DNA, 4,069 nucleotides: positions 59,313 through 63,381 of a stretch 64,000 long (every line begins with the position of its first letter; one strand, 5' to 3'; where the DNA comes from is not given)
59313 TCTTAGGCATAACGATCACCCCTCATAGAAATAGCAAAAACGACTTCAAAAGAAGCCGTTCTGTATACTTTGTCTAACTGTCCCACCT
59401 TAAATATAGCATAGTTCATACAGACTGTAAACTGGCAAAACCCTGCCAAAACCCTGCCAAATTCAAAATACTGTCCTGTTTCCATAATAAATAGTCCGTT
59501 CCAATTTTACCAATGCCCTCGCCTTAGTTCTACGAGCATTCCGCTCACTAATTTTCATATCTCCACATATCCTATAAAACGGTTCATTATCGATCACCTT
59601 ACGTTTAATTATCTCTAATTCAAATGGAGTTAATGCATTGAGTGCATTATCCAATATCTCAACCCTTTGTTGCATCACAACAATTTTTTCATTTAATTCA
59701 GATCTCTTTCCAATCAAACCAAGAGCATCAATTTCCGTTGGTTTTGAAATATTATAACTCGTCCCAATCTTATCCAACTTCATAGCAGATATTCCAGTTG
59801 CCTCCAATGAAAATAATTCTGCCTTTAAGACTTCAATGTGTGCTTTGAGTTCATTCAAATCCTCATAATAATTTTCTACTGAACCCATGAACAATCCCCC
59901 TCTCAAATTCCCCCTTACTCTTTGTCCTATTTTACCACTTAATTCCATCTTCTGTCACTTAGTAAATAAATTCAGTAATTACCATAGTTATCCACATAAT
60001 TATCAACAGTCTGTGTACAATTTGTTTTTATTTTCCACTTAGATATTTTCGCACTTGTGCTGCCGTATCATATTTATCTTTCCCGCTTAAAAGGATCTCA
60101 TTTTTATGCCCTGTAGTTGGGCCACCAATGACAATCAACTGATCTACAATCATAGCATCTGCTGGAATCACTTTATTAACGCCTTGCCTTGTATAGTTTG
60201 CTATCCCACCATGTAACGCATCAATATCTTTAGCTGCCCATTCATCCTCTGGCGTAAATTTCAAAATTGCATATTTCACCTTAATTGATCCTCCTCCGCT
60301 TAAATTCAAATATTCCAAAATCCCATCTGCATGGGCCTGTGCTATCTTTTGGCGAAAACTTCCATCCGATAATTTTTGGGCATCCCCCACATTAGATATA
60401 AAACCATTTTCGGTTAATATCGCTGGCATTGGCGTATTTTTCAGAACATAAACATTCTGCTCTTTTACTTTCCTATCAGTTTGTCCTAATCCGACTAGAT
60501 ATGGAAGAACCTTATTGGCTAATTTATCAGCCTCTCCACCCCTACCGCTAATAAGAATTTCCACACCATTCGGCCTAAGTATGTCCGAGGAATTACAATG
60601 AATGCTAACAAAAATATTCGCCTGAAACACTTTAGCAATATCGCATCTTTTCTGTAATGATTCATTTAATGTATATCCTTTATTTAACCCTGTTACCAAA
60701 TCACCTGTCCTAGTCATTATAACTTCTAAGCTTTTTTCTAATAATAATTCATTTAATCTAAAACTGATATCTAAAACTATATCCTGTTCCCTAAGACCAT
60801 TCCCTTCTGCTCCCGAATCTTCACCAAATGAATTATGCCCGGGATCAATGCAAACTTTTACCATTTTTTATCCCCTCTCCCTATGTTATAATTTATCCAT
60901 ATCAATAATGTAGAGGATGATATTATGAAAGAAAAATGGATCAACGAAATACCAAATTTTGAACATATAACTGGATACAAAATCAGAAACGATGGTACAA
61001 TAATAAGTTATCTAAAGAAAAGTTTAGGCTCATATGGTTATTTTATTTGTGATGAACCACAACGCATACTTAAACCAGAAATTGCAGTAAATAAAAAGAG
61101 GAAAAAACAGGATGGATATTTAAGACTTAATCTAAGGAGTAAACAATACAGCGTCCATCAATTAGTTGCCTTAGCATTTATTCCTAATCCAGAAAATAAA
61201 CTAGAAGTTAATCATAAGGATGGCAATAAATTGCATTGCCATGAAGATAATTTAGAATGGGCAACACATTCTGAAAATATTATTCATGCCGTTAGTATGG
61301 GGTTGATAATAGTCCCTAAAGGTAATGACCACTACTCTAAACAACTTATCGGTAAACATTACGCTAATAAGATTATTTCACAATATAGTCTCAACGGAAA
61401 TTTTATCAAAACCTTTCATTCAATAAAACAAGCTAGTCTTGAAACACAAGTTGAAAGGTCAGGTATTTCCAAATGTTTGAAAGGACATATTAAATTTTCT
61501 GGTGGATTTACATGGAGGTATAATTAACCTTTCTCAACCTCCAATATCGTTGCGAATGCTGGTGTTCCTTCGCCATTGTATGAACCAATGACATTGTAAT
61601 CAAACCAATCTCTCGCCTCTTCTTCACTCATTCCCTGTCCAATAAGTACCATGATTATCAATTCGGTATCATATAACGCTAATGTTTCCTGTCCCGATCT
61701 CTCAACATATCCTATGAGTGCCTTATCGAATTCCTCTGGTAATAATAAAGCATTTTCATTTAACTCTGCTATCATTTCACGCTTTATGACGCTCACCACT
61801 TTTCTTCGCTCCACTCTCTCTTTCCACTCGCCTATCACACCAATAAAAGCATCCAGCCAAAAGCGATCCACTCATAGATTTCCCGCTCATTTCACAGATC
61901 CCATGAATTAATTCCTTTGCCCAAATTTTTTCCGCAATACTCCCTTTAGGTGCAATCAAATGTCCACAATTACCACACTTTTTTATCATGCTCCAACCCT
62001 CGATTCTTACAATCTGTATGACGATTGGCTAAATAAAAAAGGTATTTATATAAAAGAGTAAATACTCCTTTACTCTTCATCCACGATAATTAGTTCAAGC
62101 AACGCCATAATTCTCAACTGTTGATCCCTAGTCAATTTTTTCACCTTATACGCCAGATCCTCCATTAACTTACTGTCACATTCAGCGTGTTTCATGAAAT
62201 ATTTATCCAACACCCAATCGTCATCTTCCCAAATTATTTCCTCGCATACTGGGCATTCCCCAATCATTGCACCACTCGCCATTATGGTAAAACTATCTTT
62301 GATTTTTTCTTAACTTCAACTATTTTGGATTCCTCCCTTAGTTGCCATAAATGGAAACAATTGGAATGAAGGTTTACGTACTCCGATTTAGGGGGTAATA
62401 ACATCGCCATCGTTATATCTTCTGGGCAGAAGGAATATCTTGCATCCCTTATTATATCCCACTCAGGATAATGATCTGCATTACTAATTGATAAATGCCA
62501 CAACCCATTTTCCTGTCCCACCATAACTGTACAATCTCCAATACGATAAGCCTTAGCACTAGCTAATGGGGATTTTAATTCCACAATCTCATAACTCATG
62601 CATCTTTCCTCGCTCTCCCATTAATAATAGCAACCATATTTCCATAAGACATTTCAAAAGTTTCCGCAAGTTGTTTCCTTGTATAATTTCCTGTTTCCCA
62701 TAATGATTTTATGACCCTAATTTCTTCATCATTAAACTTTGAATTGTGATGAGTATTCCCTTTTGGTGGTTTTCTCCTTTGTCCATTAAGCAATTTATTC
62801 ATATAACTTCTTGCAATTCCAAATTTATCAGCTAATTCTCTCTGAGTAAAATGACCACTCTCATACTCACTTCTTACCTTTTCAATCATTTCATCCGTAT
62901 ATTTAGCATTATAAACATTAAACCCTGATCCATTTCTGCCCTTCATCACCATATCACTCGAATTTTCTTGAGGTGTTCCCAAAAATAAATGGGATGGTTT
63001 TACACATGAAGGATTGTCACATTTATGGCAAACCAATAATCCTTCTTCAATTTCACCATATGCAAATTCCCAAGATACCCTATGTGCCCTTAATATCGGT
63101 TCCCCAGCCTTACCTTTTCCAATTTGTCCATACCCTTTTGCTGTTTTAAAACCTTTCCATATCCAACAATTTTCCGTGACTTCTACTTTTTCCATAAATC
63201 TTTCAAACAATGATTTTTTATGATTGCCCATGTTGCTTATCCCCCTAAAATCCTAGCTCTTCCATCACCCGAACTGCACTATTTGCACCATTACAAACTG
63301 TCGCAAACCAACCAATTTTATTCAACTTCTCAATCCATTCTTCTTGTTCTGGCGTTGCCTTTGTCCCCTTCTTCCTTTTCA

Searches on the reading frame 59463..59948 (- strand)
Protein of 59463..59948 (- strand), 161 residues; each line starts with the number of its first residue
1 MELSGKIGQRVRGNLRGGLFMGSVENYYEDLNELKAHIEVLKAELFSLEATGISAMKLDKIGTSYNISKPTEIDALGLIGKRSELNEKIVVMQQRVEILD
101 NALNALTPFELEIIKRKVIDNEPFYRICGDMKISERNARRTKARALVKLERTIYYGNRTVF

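Call 45: search_protein_families(library=pfam, proteins=[window:59463-59948:-], max_evalue=0.01)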
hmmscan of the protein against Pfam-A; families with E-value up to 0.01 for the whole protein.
window:59463-59948:- (161 aa): 1 family
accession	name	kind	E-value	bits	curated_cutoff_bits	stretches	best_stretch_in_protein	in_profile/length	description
PF08281.18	Sigma70_r4_2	-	0.0006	19.8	25.7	1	98-149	3-54/54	Sigma-70, region 4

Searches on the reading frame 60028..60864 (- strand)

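Call 17: search_protein_families(library=phrogs, proteins=[window:60028-60864:-], max_evalue=0.0001)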
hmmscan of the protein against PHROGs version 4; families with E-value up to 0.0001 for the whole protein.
window:60028-60864:- (278 aa): 3 families
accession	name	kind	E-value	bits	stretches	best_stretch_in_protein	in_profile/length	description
phrog_435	-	lysis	9.9e-49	167.7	1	1-229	112-309/556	endolysin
phrog_2742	-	lysis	3.7e-27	96.6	1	1-188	1-183/318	endolysin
phrog_17214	-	lysis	2.3e-10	41.7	1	1-180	1-187/322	endolysin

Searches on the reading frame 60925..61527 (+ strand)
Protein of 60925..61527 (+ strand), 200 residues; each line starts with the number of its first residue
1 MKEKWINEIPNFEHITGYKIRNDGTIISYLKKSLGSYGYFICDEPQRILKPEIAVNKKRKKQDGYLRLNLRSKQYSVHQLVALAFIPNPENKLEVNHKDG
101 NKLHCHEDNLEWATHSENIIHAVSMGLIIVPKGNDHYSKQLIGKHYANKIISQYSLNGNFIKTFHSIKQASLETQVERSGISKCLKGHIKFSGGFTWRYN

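Call 17: search_protein_families(library=phrogs, proteins=[window:60925-61527:+], max_evalue=0.0001)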
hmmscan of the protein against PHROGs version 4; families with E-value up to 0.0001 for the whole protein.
window:60925-61527:+ (200 aa): 6 families
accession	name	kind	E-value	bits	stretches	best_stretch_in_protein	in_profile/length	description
phrog_59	-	DNA, RNA and nucleotide metabolism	3.5e-37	129.8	1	1-196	136-281/423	HNH endonuclease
phrog_959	-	DNA, RNA and nucleotide metabolism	3.4e-26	92.7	1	3-127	6-111/138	HNH endonuclease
phrog_1492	-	DNA, RNA and nucleotide metabolism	3e-16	60.6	1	58-126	90-163/414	HNH endonuclease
phrog_99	-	DNA, RNA and nucleotide metabolism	6.7e-13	50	1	60-121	145-204/383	HNH endonuclease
phrog_37683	-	unknown function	8.8e-11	42.4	1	55-135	137-220/279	-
phrog_826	-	DNA, RNA and nucleotide metabolism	1.6e-05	25.6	1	62-121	94-157/281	HNH endonuclease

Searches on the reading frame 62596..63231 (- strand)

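Call 45: search_protein_families(library=pfam, proteins=[window:62596-63231:-], max_evalue=0.01)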
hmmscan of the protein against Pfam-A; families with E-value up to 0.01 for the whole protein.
window:62596-63231:- (211 aa): 8 families
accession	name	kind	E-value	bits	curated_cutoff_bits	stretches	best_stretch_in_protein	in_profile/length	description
PF13392.12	HNH_3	-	1.9e-13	50.2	24.8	1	48-91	2-45/46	HNH endonuclease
PF01381.28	HTH_3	-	2e-05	25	23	1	124-155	6-36/55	Helix-turn-helix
PF12844.13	HTH_19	-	3.1e-05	24.2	30.2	1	114-160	2-44/64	Helix-turn-helix domain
PF01047.28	MarR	-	0.00017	21.9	24.6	0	167-203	2-38/59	MarR family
PF02796.21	HTH_7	-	0.00055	20.4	23.8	0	164-193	4-32/45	Helix-turn-helix domain of resolvase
PF05551.17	zf-His_Me_endon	-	0.00068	20.3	27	1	64-92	64-92/131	Zinc-binding loop region of homing endonuclease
PF13412.12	HTH_24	-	0.006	16.6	21.9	0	129-146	19-36/48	Winged helix-turn-helix DNA-binding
PF13744.12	HTH_37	-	0.0068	16.6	27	0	116-151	20-55/80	Helix-turn-helix domain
